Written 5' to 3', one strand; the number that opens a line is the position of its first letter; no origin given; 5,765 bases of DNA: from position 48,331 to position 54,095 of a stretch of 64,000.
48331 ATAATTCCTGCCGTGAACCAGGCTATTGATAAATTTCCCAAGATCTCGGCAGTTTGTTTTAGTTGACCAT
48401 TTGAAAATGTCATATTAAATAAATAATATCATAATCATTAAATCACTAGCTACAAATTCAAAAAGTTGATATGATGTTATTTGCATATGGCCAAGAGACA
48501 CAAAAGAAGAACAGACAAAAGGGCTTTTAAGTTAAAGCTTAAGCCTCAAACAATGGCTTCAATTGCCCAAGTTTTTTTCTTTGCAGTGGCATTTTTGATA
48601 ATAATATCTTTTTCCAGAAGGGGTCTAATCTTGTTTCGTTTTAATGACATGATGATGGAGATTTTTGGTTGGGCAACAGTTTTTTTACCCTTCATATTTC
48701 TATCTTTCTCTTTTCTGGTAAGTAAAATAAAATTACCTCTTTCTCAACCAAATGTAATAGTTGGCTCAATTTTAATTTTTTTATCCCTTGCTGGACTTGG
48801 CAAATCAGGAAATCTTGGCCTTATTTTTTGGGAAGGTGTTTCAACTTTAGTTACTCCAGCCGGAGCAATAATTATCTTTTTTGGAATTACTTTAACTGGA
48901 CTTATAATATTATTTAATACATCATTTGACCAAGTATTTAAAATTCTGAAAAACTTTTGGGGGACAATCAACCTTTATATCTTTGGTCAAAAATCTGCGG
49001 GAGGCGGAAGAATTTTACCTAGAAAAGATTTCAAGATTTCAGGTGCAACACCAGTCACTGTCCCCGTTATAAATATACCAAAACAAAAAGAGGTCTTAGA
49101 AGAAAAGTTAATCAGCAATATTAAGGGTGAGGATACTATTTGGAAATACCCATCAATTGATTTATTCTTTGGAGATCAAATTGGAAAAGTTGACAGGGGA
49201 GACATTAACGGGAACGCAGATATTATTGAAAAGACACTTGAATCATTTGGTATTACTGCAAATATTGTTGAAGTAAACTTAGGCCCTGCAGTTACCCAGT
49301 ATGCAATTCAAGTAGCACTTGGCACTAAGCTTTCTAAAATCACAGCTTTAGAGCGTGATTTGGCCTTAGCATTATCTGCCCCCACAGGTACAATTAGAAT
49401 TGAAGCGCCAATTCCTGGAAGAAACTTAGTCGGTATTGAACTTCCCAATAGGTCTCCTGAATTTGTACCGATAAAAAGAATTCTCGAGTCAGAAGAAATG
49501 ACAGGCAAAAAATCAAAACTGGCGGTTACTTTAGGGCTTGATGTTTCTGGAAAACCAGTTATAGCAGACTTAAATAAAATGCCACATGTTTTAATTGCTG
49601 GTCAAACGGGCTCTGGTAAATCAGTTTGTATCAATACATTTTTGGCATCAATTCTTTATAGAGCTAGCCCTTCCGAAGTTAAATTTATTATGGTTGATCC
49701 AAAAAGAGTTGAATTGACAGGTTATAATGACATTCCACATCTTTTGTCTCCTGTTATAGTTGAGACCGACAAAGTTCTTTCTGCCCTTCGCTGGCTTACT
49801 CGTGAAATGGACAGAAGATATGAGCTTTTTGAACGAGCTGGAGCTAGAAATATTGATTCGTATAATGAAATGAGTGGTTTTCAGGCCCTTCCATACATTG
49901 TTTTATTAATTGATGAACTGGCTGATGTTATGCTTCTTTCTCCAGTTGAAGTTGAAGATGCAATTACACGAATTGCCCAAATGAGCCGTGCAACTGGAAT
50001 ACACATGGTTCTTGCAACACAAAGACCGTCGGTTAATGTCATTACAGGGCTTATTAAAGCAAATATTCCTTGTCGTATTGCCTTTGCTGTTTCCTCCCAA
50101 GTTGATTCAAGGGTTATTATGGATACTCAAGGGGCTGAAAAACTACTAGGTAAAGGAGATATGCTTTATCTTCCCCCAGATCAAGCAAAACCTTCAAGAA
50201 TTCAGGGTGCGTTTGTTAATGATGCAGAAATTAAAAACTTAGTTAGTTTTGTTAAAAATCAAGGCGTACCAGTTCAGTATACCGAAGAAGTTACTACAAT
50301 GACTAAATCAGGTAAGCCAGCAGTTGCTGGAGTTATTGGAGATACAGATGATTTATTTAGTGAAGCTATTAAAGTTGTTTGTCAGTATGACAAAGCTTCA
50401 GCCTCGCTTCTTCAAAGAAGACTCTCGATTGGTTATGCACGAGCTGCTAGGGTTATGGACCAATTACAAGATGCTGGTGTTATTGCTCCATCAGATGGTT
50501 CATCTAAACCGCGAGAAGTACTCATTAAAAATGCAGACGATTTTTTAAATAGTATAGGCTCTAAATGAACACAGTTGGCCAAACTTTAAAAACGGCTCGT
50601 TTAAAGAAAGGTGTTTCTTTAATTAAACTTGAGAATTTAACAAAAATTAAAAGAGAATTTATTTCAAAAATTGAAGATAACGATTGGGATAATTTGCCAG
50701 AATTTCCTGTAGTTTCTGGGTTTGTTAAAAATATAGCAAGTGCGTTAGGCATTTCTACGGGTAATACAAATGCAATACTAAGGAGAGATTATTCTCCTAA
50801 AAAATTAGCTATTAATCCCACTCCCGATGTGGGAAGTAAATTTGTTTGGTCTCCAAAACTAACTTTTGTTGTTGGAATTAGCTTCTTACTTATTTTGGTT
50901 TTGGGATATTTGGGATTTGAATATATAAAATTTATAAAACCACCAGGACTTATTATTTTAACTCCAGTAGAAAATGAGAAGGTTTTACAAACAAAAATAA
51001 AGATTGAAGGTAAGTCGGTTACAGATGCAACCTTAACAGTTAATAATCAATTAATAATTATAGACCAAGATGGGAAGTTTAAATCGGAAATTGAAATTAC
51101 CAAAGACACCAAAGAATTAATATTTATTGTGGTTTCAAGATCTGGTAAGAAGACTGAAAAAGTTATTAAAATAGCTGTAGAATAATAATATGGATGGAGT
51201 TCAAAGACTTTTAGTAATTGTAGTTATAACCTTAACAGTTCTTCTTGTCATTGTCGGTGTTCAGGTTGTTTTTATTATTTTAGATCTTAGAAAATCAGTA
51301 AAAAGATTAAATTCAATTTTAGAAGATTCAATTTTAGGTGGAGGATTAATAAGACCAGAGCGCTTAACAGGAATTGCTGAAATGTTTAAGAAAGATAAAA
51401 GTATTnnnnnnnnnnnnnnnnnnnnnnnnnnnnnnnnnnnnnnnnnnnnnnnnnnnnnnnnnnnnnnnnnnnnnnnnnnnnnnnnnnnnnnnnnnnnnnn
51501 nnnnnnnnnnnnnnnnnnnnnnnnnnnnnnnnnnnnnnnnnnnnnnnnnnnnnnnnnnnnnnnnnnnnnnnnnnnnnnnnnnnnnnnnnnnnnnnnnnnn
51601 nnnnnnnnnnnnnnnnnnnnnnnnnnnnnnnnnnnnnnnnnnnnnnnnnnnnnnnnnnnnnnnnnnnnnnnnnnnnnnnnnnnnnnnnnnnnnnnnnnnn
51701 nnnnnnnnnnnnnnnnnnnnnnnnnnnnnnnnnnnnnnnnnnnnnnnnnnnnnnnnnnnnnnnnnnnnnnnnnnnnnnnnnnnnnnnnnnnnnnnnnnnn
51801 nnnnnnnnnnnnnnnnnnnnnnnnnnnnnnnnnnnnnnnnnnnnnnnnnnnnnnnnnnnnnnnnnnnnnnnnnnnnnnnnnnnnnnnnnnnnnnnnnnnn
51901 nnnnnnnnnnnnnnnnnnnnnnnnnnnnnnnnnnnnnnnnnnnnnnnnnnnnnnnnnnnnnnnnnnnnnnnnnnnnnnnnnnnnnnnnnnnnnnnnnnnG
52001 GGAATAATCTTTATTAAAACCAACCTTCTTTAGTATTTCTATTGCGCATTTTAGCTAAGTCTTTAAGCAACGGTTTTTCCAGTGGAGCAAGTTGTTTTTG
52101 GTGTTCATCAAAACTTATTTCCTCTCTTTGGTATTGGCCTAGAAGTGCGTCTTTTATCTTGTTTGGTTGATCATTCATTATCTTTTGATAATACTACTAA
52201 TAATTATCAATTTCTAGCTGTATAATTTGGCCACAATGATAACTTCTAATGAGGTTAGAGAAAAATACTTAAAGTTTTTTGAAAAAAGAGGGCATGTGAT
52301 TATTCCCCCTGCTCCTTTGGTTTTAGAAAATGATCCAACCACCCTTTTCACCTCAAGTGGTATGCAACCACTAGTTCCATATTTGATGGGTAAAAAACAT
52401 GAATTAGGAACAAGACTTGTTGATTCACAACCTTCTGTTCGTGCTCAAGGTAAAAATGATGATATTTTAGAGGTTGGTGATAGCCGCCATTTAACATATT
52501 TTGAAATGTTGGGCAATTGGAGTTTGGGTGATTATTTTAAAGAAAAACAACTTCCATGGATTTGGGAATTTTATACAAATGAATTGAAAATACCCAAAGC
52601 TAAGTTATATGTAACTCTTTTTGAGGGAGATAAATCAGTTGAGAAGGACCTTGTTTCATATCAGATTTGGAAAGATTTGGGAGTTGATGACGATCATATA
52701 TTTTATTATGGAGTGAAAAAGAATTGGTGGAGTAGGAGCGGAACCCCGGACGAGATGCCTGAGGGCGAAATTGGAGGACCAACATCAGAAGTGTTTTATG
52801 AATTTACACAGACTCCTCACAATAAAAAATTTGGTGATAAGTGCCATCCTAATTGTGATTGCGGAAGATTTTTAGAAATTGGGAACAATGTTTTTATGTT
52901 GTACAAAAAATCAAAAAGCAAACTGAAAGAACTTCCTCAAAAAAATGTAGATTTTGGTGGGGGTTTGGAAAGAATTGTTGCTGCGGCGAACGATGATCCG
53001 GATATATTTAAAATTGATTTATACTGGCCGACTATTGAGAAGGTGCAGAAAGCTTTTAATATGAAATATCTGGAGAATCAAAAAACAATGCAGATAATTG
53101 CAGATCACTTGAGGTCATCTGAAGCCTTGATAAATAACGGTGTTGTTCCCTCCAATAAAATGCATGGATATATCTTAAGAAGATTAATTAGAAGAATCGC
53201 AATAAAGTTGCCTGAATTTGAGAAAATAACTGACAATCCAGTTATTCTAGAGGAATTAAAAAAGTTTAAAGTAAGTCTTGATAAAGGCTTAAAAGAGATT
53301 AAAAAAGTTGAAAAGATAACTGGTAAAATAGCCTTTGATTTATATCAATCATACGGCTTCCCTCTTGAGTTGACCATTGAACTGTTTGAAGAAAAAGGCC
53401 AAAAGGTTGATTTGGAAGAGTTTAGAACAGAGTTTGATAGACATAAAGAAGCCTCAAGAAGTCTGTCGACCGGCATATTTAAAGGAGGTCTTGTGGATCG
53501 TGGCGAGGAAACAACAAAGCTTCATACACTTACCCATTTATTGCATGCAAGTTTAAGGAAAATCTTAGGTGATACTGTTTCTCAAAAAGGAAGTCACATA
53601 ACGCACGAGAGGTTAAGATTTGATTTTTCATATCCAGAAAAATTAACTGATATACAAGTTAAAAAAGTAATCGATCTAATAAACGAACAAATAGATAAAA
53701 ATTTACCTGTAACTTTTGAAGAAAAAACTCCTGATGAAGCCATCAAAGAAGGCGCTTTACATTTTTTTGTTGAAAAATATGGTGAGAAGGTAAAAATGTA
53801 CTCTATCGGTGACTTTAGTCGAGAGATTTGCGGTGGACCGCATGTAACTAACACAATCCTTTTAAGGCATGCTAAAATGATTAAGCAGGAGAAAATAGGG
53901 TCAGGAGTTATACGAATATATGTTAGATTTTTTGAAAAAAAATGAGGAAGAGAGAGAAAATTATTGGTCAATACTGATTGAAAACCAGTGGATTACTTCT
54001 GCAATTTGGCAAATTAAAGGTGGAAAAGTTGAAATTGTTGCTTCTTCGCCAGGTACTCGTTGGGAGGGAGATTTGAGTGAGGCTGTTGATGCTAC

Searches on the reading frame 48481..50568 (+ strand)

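Call 8: search_protein_families(library=pfam, proteins=[window:48481-50568:+], max_evalue=0.01)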
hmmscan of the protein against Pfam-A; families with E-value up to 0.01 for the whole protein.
window:48481-50568:+ (695 aa): 9 families
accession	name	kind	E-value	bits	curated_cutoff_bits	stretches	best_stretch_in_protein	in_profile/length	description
PF01580.24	FtsK_SpoIIIE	-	2.4e-62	210.7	24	1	331-518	2-221/221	FtsK/SpoIIIE family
PF17854.6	FtsK_alpha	-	1.6e-25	89.7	22.9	1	236-323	16-101/101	FtsK alpha domain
PF09397.16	FtsK_gamma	-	1.1e-24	86.3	30.6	1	621-682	2-62/63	Ftsk gamma domain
PF01935.23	DUF87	-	1.6e-05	25.6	23.2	1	356-407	10-60/220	Helicase HerA, central domain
PF13401.12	AAA_22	-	0.00023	21.9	27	1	369-515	7-124/130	AAA domain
PF20873.2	PriS_C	-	0.00032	21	27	1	66-108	3-45/50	Primase chain A, C-terminal domain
PF12846.13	AAA_10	-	0.0015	18.1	27.5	1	366-409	20-59/362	AAA-like domain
PF05621.17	TniB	-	0.002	18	22.4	0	365-389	33-57/189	Bacterial TniB protein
PF13191.12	AAA_16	-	0.0043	18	32.6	1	368-399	25-52/167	AAA ATPase domain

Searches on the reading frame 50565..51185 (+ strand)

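Call 8: search_protein_families(library=pfam, proteins=[window:50565-51185:+], max_evalue=0.01)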
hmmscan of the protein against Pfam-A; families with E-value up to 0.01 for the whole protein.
window:50565-51185:+ (206 aa): 3 families
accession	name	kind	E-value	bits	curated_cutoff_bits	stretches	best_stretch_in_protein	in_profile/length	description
PF13413.12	HTH_25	-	1.3e-14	54.1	24.6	1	7-64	1-58/62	Helix-turn-helix domain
PF09136.16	Glucodextran_B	-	5.1e-07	30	27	1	127-205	1-81/83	Glucodextranase, domain B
PF12844.13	HTH_19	-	0.0002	21.6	30.2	1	5-65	1-55/64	Helix-turn-helix domain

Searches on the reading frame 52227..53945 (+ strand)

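Call 8: search_protein_families(library=pfam, proteins=[window:52227-53945:+], max_evalue=0.01)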
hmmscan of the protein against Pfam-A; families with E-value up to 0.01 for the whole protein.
window:52227-53945:+ (572 aa): 2 families
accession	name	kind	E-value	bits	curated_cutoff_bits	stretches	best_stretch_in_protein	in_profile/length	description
PF01411.24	tRNA-synt_2c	-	1.2e-98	331.5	30.3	2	9-324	1-308/552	tRNA synthetases class II (A)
PF07973.19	tRNA_SAD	-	2.4e-12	47.1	24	1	522-565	1-44/44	Threonyl and Alanyl tRNA synthetase second additional domain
